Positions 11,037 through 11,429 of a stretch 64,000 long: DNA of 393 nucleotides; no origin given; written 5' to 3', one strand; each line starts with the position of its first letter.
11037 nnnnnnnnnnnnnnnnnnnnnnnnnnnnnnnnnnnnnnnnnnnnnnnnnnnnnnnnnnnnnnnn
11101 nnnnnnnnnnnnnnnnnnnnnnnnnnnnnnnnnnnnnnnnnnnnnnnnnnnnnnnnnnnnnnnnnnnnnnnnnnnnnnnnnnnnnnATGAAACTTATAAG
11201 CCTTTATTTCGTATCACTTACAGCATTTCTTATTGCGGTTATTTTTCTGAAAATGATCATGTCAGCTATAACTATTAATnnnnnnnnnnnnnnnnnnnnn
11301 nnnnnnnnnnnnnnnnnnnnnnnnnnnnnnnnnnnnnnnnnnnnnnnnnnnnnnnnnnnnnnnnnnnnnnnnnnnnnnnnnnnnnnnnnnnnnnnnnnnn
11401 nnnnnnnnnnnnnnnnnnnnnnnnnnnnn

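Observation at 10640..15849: AT-rich redox island: orphan CydA-like subunit, PAS-sigma54 activator and di-heme cytochrome c peroxidase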

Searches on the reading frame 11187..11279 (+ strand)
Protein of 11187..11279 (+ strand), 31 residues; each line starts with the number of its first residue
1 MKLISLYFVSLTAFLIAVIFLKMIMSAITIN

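Call 38: search_protein_families(library=pfam, proteins=[window:11187-11279:+], max_evalue=10)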
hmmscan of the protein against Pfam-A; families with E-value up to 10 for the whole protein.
seq(31 aa): 0 families

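Call 39: search_protein_families(library=ncbifam, proteins=[window:11187-11279:+], max_evalue=10)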
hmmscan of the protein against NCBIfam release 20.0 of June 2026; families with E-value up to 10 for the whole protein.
seq(31 aa): 0 families

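Call 40: list_cluster_members(proteins=[window:11187-11279:+, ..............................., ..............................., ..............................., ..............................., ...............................])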
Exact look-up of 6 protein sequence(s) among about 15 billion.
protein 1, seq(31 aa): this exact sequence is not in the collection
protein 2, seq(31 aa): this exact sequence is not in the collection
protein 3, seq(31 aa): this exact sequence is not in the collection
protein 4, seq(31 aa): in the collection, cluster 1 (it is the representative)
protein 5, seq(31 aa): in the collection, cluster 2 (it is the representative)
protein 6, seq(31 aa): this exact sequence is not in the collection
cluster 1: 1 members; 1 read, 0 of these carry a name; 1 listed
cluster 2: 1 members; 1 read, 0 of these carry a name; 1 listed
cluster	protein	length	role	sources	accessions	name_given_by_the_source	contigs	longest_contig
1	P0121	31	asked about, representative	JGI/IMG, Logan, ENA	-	-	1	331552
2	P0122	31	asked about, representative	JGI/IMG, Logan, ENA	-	-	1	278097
